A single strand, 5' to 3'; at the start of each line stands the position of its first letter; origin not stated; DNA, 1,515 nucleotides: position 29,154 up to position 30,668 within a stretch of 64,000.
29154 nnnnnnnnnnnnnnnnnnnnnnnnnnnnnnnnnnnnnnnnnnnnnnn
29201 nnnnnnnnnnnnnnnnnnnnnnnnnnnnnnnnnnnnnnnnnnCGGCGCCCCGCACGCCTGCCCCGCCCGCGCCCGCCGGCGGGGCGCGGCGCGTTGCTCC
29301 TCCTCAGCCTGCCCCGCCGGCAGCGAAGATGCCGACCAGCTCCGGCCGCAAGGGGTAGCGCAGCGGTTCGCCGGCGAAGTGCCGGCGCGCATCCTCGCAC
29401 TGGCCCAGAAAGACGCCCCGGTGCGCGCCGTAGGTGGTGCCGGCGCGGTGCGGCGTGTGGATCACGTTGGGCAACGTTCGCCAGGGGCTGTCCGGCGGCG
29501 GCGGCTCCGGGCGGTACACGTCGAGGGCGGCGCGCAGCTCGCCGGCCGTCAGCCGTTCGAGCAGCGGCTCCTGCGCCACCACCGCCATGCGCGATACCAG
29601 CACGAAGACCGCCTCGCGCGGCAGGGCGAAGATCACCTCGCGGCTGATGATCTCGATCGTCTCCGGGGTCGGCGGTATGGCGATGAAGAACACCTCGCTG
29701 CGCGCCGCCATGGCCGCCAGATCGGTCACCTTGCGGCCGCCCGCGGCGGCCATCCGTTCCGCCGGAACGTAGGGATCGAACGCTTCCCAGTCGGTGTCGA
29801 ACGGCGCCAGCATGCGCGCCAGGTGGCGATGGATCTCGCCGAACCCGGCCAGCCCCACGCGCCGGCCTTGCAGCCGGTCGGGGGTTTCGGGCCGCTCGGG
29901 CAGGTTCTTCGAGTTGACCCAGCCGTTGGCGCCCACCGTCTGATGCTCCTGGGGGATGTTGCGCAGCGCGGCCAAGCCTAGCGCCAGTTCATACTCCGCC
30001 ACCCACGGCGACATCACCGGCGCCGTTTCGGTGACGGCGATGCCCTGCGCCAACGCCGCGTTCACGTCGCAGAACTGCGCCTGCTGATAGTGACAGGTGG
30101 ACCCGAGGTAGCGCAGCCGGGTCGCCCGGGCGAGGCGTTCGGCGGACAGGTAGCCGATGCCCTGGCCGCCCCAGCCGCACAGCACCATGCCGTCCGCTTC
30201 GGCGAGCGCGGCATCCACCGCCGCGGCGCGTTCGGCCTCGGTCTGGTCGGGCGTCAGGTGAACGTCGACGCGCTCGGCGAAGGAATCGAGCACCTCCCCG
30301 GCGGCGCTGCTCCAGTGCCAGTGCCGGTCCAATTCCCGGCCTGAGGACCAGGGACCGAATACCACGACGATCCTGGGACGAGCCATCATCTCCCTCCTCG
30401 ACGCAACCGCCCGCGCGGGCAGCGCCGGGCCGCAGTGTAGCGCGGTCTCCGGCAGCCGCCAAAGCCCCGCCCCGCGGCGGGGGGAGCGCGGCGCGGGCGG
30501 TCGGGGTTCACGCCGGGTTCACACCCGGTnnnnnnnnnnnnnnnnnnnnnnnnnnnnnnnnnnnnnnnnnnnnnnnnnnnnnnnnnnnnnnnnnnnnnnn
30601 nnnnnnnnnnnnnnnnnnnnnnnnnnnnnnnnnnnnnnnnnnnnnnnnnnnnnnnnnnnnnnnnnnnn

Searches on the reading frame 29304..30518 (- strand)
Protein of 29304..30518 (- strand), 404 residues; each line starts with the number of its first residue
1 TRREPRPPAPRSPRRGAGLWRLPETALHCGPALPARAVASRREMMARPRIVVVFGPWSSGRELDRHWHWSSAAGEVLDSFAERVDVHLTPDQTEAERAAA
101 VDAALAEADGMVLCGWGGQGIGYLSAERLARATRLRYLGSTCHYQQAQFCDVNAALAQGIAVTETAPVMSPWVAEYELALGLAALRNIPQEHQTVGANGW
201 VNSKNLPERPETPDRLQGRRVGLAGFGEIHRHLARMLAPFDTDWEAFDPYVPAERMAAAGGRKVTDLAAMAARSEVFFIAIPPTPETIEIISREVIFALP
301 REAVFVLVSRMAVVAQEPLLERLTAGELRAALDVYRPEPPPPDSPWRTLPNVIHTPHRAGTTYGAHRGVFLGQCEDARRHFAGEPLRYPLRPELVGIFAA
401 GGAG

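Call 31: search_protein_families(library=pfam, max_evalue=0.001, proteins=[window:29304-30518:-])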
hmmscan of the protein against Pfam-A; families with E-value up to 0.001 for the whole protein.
window:29304-30518:- (404 aa): 1 family
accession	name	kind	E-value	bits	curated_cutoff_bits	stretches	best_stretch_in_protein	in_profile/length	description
PF02826.25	2-Hacid_dh_C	-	1.1e-36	126.3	25.1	1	179-359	2-178/178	D-isomer specific 2-hydroxyacid dehydrogenase, NAD binding domain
